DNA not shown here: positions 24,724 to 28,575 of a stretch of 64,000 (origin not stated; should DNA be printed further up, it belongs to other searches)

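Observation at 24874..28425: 1183-aa PLD-nuclease / Ski2-Hel308-like helicase fusion encoded convergently at the end of the provirus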

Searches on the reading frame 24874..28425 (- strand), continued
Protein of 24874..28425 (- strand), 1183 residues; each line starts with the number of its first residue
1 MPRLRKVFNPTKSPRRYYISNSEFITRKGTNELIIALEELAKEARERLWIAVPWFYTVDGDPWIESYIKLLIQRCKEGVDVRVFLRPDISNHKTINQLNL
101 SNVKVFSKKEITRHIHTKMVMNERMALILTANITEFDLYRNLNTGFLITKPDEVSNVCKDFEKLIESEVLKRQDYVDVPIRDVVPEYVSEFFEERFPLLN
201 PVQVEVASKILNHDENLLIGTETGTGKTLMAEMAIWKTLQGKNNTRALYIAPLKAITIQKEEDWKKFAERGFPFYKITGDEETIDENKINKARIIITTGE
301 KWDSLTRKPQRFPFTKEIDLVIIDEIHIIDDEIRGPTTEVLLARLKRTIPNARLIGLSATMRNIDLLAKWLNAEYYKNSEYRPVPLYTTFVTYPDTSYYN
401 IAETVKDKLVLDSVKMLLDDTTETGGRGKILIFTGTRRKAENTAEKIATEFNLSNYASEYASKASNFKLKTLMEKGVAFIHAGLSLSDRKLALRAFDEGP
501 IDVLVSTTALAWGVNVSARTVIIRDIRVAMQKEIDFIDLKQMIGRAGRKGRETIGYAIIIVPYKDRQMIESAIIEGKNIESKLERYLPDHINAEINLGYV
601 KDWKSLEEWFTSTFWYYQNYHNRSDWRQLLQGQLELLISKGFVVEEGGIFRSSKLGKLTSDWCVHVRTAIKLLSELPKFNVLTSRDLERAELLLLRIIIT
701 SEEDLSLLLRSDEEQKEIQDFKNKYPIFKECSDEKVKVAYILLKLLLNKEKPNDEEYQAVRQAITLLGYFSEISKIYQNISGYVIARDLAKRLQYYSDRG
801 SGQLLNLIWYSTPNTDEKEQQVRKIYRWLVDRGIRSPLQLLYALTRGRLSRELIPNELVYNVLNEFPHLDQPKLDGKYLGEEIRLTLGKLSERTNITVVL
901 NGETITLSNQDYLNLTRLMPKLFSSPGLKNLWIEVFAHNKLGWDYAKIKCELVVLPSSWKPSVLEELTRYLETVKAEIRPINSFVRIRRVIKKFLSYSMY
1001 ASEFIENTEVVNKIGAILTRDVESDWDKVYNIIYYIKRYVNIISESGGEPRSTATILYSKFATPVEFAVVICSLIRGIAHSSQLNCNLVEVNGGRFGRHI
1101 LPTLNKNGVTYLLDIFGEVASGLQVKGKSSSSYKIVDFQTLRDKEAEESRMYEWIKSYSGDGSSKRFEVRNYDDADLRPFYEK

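Call 9: find_homologous_proteins(query=window:24874-28425:-, max_evalue=0.00001)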
Query window:24874-28425:- (1183 aa): 896 proteins with E <= 0.00001 among 8000 candidates; the best 120 are listed.
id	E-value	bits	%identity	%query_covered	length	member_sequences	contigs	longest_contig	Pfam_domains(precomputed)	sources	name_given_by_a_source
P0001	0.0e+0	2635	99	100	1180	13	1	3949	PF00270.36,PF13091.13,PF00271.38,PF22527.3,PF04851.22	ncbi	ncbi:MAG: DEAD/DEAH box helicase [Nitrososphaerota archaeon]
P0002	0.0e+0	1375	54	98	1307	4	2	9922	PF01396.25,PF00270.36,PF13091.13,PF00271.38,PF22527.3,PF04851.22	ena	-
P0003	0.0e+0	1373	53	98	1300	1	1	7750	PF00270.36,PF13091.13,PF00271.38,PF04851.22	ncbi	-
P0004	0.0e+0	1369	54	98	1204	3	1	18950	PF13872.13,PF00270.36,PF13091.13,PF00271.38,PF22527.3,PF04851.22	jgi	-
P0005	0.0e+0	1369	53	98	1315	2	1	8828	PF00270.36,PF13091.13,PF00271.38,PF22527.3,PF09723.16,PF04851.22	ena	-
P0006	0.0e+0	1369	53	98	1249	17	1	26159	PF00270.36,PF13091.13,PF00271.38,PF22527.3,PF04851.22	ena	-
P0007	0.0e+0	1368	53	98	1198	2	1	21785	PF13872.13,PF00270.36,PF00176.30,PF13091.13,PF00271.38,PF22527.3,PF04851.22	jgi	jgi:replicative superfamily II helicase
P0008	0.0e+0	1368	54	98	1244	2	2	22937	PF00270.36,PF13091.13,PF00271.38,PF22527.3,PF04851.22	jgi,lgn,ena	jgi:replicative superfamily II helicase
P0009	0.0e+0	1358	52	98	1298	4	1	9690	PF01396.25,PF00270.36,PF13091.13,PF00271.38,PF22527.3,PF04851.22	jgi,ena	-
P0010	0.0e+0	1351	52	98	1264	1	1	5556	PF13872.13,PF00270.36,PF00176.30,PF13091.13,PF00271.38,PF22527.3,PF04851.22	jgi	jgi:replicative superfamily II helicase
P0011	0.0e+0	1349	53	98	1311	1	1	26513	PF01396.25,PF13872.13,PF00270.36,PF00176.30,PF13091.13,PF00271.38,PF22527.3,PF04851.22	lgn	-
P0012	0.0e+0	1347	52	98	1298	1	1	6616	PF00270.36,PF13091.13,PF00271.38,PF22527.3,PF04851.22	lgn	-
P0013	0.0e+0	1337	53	98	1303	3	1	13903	PF00270.36,PF13091.13,PF00271.38,PF04851.22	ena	-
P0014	0.0e+0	1328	53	98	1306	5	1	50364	PF00270.36,PF13091.13,PF00271.38,PF04851.22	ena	-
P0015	0.0e+0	1326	53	98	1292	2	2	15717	PF00270.36,PF00271.38,PF22527.3,PF04851.22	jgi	jgi:replicative superfamily II helicase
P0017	0.0e+0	1306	52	98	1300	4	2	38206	PF01396.25,PF00270.36,PF00176.30,PF13091.13,PF00271.38,PF22527.3,PF04851.22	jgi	jgi:replicative superfamily II helicase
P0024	0.0e+0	1096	46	98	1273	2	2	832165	PF00270.36,PF13091.13,PF00271.38,PF04851.22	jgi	jgi:replicative superfamily II helicase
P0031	1.7e-107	379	34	36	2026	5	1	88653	PF02889.22,PF00270.36,PF13604.13,PF13245.13,PF13401.13,PF00271.38,PF22527.3,PF04851.22,PF23445.2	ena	-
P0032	3.0e-106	375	33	36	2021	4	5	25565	PF02889.22,PF00270.36,PF13245.13,PF13401.13,PF00271.38,PF22527.3,PF04851.22,PF23445.2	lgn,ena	-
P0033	4.1e-106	374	33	37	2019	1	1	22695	PF02889.22,PF00270.36,PF13245.13,PF00271.38,PF22527.3,PF04851.22,PF02562.23,PF23445.2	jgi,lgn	jgi:activating signal cointegrator complex subunit 3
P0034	2.6e-105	372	30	41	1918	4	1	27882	PF02889.22,PF00270.36,PF13245.13,PF13401.13,PF00271.38,PF22527.3,PF04851.22,PF23445.2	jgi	jgi:activating signal cointegrator complex subunit 3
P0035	3.2e-105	371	32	36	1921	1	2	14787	PF02889.22,PF00270.36,PF13245.13,PF13401.13,PF00271.38,PF22527.3,PF04851.22,PF23445.2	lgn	-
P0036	4.2e-105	371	35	35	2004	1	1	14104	PF02889.22,PF00270.36,PF13604.13,PF13245.13,PF13401.13,PF00271.38,PF22527.3,PF04851.22,PF20720.4,PF23445.2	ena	-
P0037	1.1e-104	370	29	39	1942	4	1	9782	PF02889.22,PF00270.36,PF13245.13,PF13401.13,PF00271.38,PF22527.3,PF04851.22,PF23445.2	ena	-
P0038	2.4e-104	368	33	36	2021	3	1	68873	PF02889.22,PF00270.36,PF13604.13,PF13245.13,PF13401.13,PF00271.38,PF22527.3,PF04851.22,PF23445.2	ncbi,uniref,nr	ncbi:hypothetical protein SteCoe_15048 [Stentor coeruleus]|uniref:U5 small nuclear ribonucleoprotein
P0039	3.8e-104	368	31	36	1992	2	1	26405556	PF02889.22,PF00270.36,PF13401.13,PF00271.38,PF26582.2,PF04851.22,PF23445.2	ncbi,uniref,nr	ncbi:activating signal cointegrator 1 complex subunit 3 isoform X2 [Solenopsis invicta]|uniref:activ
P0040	6.3e-104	367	31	36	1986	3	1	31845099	PF02889.22,PF00270.36,PF13401.13,PF00271.38,PF04851.22,PF23445.2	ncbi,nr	ncbi:activating signal cointegrator 1 complex subunit obelus isoform X2 [Nomia melanderi]|nr:activat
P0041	2.8e-103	365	33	36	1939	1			PF02889.22,PF00270.36,PF18149.7,PF13401.13,PF00271.38,PF26582.2,PF04851.22,PF23445.2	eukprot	eukprot:m.1438323 g.1438323 ORF g.1438323 m.1438323 type:complete len:1940 (+) comp25090_c1_seq3:91-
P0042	5.9e-103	364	29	44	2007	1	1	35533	PF02889.22,PF00270.36,PF13604.13,PF13401.13,PF00271.38,PF22527.3,PF04851.22,PF23445.2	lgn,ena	-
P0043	1.4e-102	362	29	44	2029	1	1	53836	PF02889.22,PF00270.36,PF13401.13,PF00271.38,PF04851.22,PF20720.4,PF23445.2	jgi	jgi:activating signal cointegrator complex subunit 3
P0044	4.2e-102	361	30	46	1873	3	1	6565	PF02889.22,PF00270.36,PF13401.13,PF00271.38,PF22527.3,PF04851.22,PF23445.2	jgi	jgi:activating signal cointegrator complex subunit 3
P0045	8.8e-102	360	32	36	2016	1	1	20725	PF02889.22,PF00270.36,PF13604.13,PF13245.13,PF13401.13,PF00271.38,PF22527.3,PF04851.22,PF02562.23,PF23445.2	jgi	jgi:activating signal cointegrator complex subunit 3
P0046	1.1e-101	360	32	36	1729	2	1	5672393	PF02889.22,PF00270.36,PF13401.13,PF00271.38,PF04851.22,PF23445.2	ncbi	ncbi:activating signal cointegrator 1 complex subunit 3 isoform X2 [Prorops nasuta]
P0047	1.1e-101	360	31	36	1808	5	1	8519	PF02889.22,PF00270.36,PF13401.13,PF00271.38,PF22527.3,PF04851.22,PF23445.2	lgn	-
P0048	1.2e-101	359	27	48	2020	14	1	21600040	PF02889.22,PF00270.36,PF13604.13,PF24557.3,PF13401.13,PF00271.38,PF04851.22,PF23445.2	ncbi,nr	ncbi:hypothetical protein M758_2G065100 [Ceratodon purpureus]|nr:hypothetical protein M758_2G065100 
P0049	1.2e-101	359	31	36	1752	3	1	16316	PF02889.22,PF00270.36,PF13401.13,PF00271.38,PF22527.3,PF04851.22,PF23445.2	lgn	-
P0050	1.7e-101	359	29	38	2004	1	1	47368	PF02889.22,PF00270.36,PF13604.13,PF13401.13,PF00271.38,PF22527.3,PF04851.22,PF23445.2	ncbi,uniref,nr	ncbi:hypothetical protein AJ79_08789 [Helicocarpus griseus UAMH5409]|uniref:Activating signal cointe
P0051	2.3e-101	358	29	38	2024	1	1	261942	PF02889.22,PF00270.36,PF13604.13,PF13401.13,PF00271.38,PF22527.3,PF04851.22,PF23445.2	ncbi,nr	ncbi:hypothetical protein FQN50_004690 [Emmonsiellopsis sp. PD_5]|nr:hypothetical protein FQN50_0046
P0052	2.7e-101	358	29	39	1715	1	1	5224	PF02889.22,PF00270.36,PF13245.13,PF13401.13,PF00271.38,PF22527.3,PF04851.22,PF23445.2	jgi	-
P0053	3.3e-101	358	29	47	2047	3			PF02889.22,PF00270.36,PF00271.38,PF22527.3,PF04851.22,PF23445.2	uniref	uniref:Activating signal cointegrator 1 complex subunit 3 n=1 Tax=Acrobeloides nanus TaxID=290746 Re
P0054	4.0e-101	358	32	36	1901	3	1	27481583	PF02889.22,PF00270.36,PF13401.13,PF00271.38,PF04851.22,PF23445.2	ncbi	ncbi:activating signal cointegrator 1 complex subunit 3, partial [Aphidius gifuensis]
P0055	4.7e-101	357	31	39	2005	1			PF02889.22,PF00270.36,PF18149.7,PF13604.13,PF13401.13,PF00271.38,PF22527.3,PF04851.22,PF23445.2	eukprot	eukprot:m51a1_g1579 putative activating signal cointegrator 1 complex subunit 3 (2006) ;mRNA; r:1046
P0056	6.9e-101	357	29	38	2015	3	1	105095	PF02889.22,PF00270.36,PF13604.13,PF13401.13,PF00271.38,PF22527.3,PF04851.22,PF23445.2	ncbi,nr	ncbi:hypothetical protein FQN52_001631 [Onygenales sp. PD_12]|nr:hypothetical protein FQN52_001631 [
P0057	9.5e-101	356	30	47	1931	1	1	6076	PF02889.22,PF00270.36,PF18149.7,PF13401.13,PF00271.38,PF04851.22,PF23445.2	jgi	-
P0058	9.5e-101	356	30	44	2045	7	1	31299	PF02889.22,PF00270.36,PF13604.13,PF13245.13,PF13401.13,PF00271.38,PF22527.3,PF04851.22,PF23445.2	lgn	-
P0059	1.2e-100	356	31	41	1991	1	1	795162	PF02889.22,PF00270.36,PF13245.13,PF13401.13,PF00271.38,PF04851.22,PF23445.2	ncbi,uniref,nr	ncbi:hypothetical protein KIN20_010473 [Parelaphostrongylus tenuis]|uniref:Activating signal cointeg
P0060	1.2e-100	356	30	38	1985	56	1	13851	PF02889.22,PF00270.36,PF00271.38,PF04851.22,PF23445.2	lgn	-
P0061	1.4e-100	356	30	38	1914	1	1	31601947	PF02889.22,PF00270.36,PF13604.13,PF13401.13,PF00271.38,PF04851.22,PF23445.2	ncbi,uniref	ncbi:UNVERIFIED_CONTAM: hypothetical protein PYX00_003552 [Menopon gallinae]|uniref:Activating signa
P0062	1.5e-100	356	29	38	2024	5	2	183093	PF02889.22,PF00270.36,PF13604.13,PF13401.13,PF00271.38,PF04851.22,PF23445.2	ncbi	ncbi:hypothetical protein RJZ56_002810 [Blastomyces dermatitidis]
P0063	2.7e-100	355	30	42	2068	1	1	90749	PF02889.22,PF00270.36,PF13401.13,PF00271.38,PF22527.3,PF04851.22,PF23445.2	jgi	jgi:activating signal cointegrator complex subunit 3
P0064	7.1e-100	354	28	48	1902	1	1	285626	PF02889.22,PF00270.36,PF13401.13,PF00271.38,PF04851.22,PF23445.2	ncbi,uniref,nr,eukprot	ncbi:Sec63-domain-containing protein [Gonapodya prolifera JEL478]|uniref:Sec63-domain-containing pro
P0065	7.7e-100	353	29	41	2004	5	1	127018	PF02889.22,PF00270.36,PF13604.13,PF13245.13,PF13401.13,PF00271.38,PF22527.3,PF04851.22,PF23445.2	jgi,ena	-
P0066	8.2e-100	353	29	44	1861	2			PF02889.22,PF00270.36,PF00271.38,PF22527.3,PF04851.22,PF23445.2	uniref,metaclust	uniref:Activating signal cointegrator 1 complex subunit 3 n=1 Tax=Meloidogyne hapla TaxID=6305 RepID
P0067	8.3e-100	353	28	38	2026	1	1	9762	PF02889.22,PF00270.36,PF13604.13,PF13401.13,PF00271.38,PF04851.22,PF23445.2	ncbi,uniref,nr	ncbi:hypothetical protein ACJ73_06450 [Blastomyces percursus]|uniref:Activating signal cointegrator 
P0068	1.1e-99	353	30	41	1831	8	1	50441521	PF02889.22,PF00270.36,PF13245.13,PF13401.13,PF00271.38,PF04851.22,PF23445.2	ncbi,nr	ncbi:hypothetical protein Q1695_006668 [Nippostrongylus brasiliensis]|nr:hypothetical protein Q1695_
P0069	1.4e-99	353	31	36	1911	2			PF02889.22,PF00270.36,PF00271.38,PF04851.22,PF23445.2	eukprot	eukprot:TRINITY_DN8255_c1_g1_i1.p1 TRINITY_DN8255_c1_g1~~TRINITY_DN8255_c1_g1_i1.p1 ORF type:complet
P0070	1.4e-99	353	33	36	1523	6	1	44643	PF02889.22,PF00270.36,PF13401.13,PF00271.38,PF22527.3,PF04851.22,PF23445.2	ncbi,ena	-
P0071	1.7e-99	352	33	39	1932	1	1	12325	PF02889.22,PF00270.36,PF18149.7,PF13401.13,PF00271.38,PF22527.3,PF04851.22,PF23445.2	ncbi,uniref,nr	ncbi:618_t:CDS:10 [Ambispora leptoticha]|uniref:618_t:CDS:1 n=1 Tax=Ambispora leptoticha TaxID=14467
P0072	2.7e-99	352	31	36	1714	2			PF02889.22,PF00270.36,PF13401.13,PF00271.38,PF04851.22,PF23445.2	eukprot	eukprot:TRINITY_DN10590_c0_g1_i1.p1 TRINITY_DN10590_c0_g1~~TRINITY_DN10590_c0_g1_i1.p1 ORF type:comp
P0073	5.0e-99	351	30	43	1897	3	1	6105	PF02889.22,PF00270.36,PF13245.13,PF13401.13,PF00271.38,PF04851.22,PF23445.2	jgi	-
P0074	6.1e-99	350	29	37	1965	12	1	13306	PF02889.22,PF00270.36,PF13604.13,PF13401.13,PF00271.38,PF04851.22,PF23445.2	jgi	jgi:antiviral helicase SLH1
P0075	9.9e-99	350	31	36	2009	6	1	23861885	PF02889.22,PF00270.36,PF24557.3,PF00271.38,PF04851.22,PF23445.2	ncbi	ncbi:U5 small nuclear ribonucleoprotein helicase isoform X2 [Wolffia australiana]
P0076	1.0e-98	350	32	36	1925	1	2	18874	PF02889.22,PF00270.36,PF00271.38,PF04851.22,PF23445.2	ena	-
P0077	1.2e-98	350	32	36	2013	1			PF02889.22,PF00270.36,PF13401.13,PF00271.38,PF22527.3,PF04851.22,PF23445.2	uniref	uniref:Activating signal cointegrator 1 complex subunit 3 n=1 Tax=Elaeophora elaphi TaxID=1147741 Re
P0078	1.2e-98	350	31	37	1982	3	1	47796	PF02889.22,PF00270.36,PF18149.7,PF00271.38,PF22527.3,PF04851.22,PF23445.2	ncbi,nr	ncbi:activating signal cointegrator 1 complex subunit [Boothiomyces sp. JEL0866]|nr:activating signa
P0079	1.3e-98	349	29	38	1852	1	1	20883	PF02889.22,PF00270.36,PF13604.13,PF13401.13,PF00271.38,PF22527.3,PF04851.22,PF23445.2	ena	-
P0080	1.3e-98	349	32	41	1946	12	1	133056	PF02889.22,PF00270.36,PF13401.13,PF00271.38,PF04851.22,PF23445.2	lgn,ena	-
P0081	1.6e-98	349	32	36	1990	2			PF02889.22,PF00270.36,PF18149.7,PF13401.13,PF00271.38,PF22527.3,PF04851.22,PF23445.2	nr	nr:activating signal cointegrator 1 complex subunit [Polyrhizophydium stewartii]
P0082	2.4e-98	348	29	41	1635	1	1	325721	PF02889.22,PF00270.36,PF13245.13,PF13401.13,PF00271.38,PF04851.22,PF23445.2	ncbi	ncbi:unnamed protein product, partial [Caenorhabditis auriculariae]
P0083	2.5e-98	348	29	36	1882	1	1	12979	PF02889.22,PF00270.36,PF13401.13,PF00271.38,PF22527.3,PF04851.22,PF23445.2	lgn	-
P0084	2.9e-98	348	29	38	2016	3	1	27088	PF02889.22,PF00270.36,PF13604.13,PF13401.13,PF00271.38,PF22527.3,PF04851.22,PF23445.2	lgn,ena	-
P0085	3.9e-98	348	28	45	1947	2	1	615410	PF02889.22,PF00270.36,PF13401.13,PF00271.38,PF22527.3,PF04851.22,PF23445.2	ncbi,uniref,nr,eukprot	ncbi:hypothetical protein SPRG_05048 [Saprolegnia parasitica CBS 223.65]|uniref:Activating signal co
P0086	5.4e-98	347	29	41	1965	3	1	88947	PF02889.22,PF00270.36,PF13401.13,PF00271.38,PF22527.3,PF04851.22,PF23445.2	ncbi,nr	ncbi:hypothetical protein CP533_3932 [Ophiocordyceps camponoti-saundersi (nom. inval.)]|nr:hypotheti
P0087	6.1e-98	347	32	36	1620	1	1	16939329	PF02889.22,PF00270.36,PF13401.13,PF00271.38,PF04851.22,PF23445.2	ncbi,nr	ncbi:hypothetical protein M3Y94_00923100 [Aphelenchoides besseyi]|nr:hypothetical protein M3Y94_0092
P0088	6.4e-98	347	30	47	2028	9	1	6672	PF02889.22,PF00270.36,PF18149.7,PF21188.3,PF13401.13,PF00271.38,PF04851.22,PF23445.2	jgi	jgi:pre-mRNA-splicing helicase BRR2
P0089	7.6e-98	347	32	36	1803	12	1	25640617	PF02889.22,PF00270.36,PF13401.13,PF00271.38,PF04851.22,PF23445.2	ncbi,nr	ncbi:DExH-box ATP-dependent RNA helicase DExH14 isoform X2 [Ipomoea triloba]|nr:DExH-box ATP-depende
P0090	1.1e-97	346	28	44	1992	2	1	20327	PF02889.22,PF00270.36,PF13401.13,PF00271.38,PF22527.3,PF04851.22,PF23445.2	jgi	jgi:activating signal cointegrator complex subunit 3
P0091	1.1e-97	346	30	38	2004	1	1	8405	PF02889.22,PF00270.36,PF18149.7,PF00271.38,PF04851.22,PF23445.2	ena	-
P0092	1.4e-97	346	29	39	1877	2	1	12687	PF02889.22,PF00270.36,PF13401.13,PF00271.38,PF22527.3,PF04851.22,PF23445.2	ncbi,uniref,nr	ncbi:hypothetical protein CDD80_5490 [Ophiocordyceps camponoti-rufipedis]|uniref:Activating signal c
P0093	1.5e-97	346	32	36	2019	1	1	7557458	PF02889.22,PF00270.36,PF13604.13,PF13245.13,PF13401.13,PF00271.38,PF04851.22,PF23445.2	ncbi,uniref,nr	ncbi:unnamed protein product [Caenorhabditis bovis]|uniref:Activating signal cointegrator 1 complex 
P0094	1.7e-97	346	28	41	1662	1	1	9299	PF02889.22,PF00270.36,PF13401.13,PF00271.38,PF22527.3,PF04851.22,PF23445.2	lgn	-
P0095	2.0e-97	345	34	37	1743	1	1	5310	PF02889.22,PF00270.36,PF00271.38,PF04851.22,PF23445.2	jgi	jgi:pre-mRNA-splicing helicase BRR2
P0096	2.0e-97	345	28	51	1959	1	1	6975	PF02889.22,PF00270.36,PF13401.13,PF00271.38,PF04851.22,PF23445.2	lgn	-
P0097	3.1e-97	345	29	43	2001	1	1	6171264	PF02889.22,PF00270.36,PF13401.13,PF00271.38,PF22527.3,PF04851.22,PF23445.2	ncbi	ncbi:putative steryl acetyl hydrolase mug81 [Parahypoxylon ruwenzoriense]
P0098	3.6e-97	345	27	43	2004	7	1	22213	PF02889.22,PF00270.36,PF18149.7,PF13604.13,PF13401.13,PF00271.38,PF22527.3,PF04851.22,PF23445.2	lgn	-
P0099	3.7e-97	345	29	41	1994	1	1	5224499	PF02889.22,PF00270.36,PF13401.13,PF00271.38,PF22527.3,PF04851.22,PF23445.2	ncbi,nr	ncbi:Sec63 Brl domain-containing protein [Xylariaceae sp. FL0804]|nr:Sec63 Brl domain-containing pro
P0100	3.8e-97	344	29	46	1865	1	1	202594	PF02889.22,PF00270.36,PF13401.13,PF00271.38,PF04851.22,PF23445.2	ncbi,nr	ncbi:activating signal cointegrator 1 complex subunit [Rhizophlyctis rosea]|nr:activating signal coi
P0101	4.0e-97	344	29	45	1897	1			PF02889.22,PF00270.36,PF18149.7,PF13604.13,PF13401.13,PF00271.38,PF22527.3,PF04851.22,PF23445.2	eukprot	eukprot:TRINITY_DN238_c1_g1_i2.p1 TRINITY_DN238_c1_g1~~TRINITY_DN238_c1_g1_i2.p1 ORF type:complete l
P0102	4.1e-97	344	28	41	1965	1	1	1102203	PF02889.22,PF00270.36,PF13401.13,PF00271.38,PF22527.3,PF04851.22,PF23445.2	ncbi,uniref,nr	ncbi:activating signal cointegrator 1 complex subunit 3 [Metarhizium album ARSEF 1941]|uniref:Activa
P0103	4.4e-97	344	29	37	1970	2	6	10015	PF02889.22,PF00270.36,PF13401.13,PF00271.38,PF22527.3,PF04851.22,PF23445.2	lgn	-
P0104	5.3e-97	344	31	36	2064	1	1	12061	PF02889.22,PF00270.36,PF00271.38,PF22527.3,PF04851.22,PF23445.2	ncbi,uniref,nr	ncbi:activating signal cointegrator 1 complex subunit 3 [Spiromyces aspiralis]|uniref:Activating sig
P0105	5.6e-97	344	33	36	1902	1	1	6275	PF02889.22,PF00270.36,PF13401.13,PF00271.38,PF04851.22,PF23445.2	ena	-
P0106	7.7e-97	343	29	38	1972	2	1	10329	PF02889.22,PF00270.36,PF13604.13,PF13401.13,PF00271.38,PF22527.3,PF04851.22,PF23445.2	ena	-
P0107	8.3e-97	343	31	36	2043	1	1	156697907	PF02889.22,PF00270.36,PF24557.3,PF13401.13,PF00271.38,PF04851.22,PF23445.2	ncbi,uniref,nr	ncbi:DExH-box ATP-dependent RNA helicase DExH14-like isoform X2 [Zingiber officinale]|uniref:DExH-bo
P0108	1.1e-96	343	29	46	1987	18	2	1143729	PF02889.22,PF00270.36,PF18149.7,PF13401.13,PF00271.38,PF22527.3,PF04851.22,PF23445.2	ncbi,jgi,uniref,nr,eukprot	ncbi:Sec63-domain-containing protein [Neocallimastix californiae]|uniref:Sec63-domain-containing pro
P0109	1.3e-96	343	28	45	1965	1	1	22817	PF02889.22,PF00270.36,PF13401.13,PF00271.38,PF22527.3,PF04851.22,PF23445.2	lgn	-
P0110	1.3e-96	343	30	44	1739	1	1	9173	PF02889.22,PF00270.36,PF13401.13,PF00271.38,PF04851.22,PF23445.2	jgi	jgi:activating signal cointegrator complex subunit 3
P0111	1.5e-96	343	28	41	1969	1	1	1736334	PF02889.22,PF00270.36,PF13401.13,PF00271.38,PF22527.3,PF04851.22,PF23445.2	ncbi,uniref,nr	ncbi:activating signal cointegrator 1 complex subunit 3 [Metarhizium guizhouense ARSEF 977]|uniref:A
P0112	1.6e-96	342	31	38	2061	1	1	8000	PF02889.22,PF00270.36,PF00271.38,PF04851.22,PF23445.2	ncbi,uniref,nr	ncbi:putative helicase mug81 [Smittium mucronatum]|uniref:U5 small nuclear ribonucleoprotein 200 kDa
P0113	2.0e-96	342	29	37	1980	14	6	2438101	PF02889.22,PF00270.36,PF13401.13,PF00271.38,PF22527.3,PF04851.22,PF23445.2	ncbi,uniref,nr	ncbi:hypothetical protein VD0002_g2862 [Verticillium dahliae]|uniref:Activating signal cointegrator 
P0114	2.1e-96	342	31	37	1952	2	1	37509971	PF02889.22,PF00270.36,PF13604.13,PF13245.13,PF13401.13,PF00271.38,PF04851.22,PF23445.2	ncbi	ncbi:hypothetical protein PENTCL1PPCAC_6200, partial [Pristionchus entomophagus]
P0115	2.3e-96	342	31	38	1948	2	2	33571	PF02889.22,PF00270.36,PF13604.13,PF13245.13,PF13401.13,PF00271.38,PF04851.22,PF23445.2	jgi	jgi:activating signal cointegrator complex subunit 3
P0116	2.6e-96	342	31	36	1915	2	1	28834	PF02889.22,PF00270.36,PF00271.38,PF04851.22,PF23445.2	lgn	-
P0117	2.9e-96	342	28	41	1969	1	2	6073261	PF02889.22,PF00270.36,PF13401.13,PF00271.38,PF22527.3,PF04851.22,PF23445.2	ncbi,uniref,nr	ncbi:SEC63/Brl and DEAD/DEAH box helicase domain protein [Metarhizium robertsii]|uniref:Activating s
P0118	2.9e-96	342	29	41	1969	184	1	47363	PF02889.22,PF00270.36,PF13604.13,PF13401.13,PF00271.38,PF22527.3,PF04851.22,PF23445.2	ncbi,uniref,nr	ncbi:RNA helicase [Fusarium acutatum]|uniref:RNA helicase n=1 Tax=Fusarium acutatum TaxID=78861 RepI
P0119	3.4e-96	341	31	36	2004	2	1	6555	PF02889.22,PF00270.36,PF24557.3,PF13401.13,PF00271.38,PF04851.22,PF23445.2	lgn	-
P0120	3.5e-96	341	29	38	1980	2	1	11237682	PF02889.22,PF00270.36,PF13401.13,PF00271.38,PF22527.3,PF04851.22,PF23445.2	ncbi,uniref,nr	ncbi:activating signal cointegrator 1 complex subunit 3 [Podospora appendiculata]|uniref:Activating 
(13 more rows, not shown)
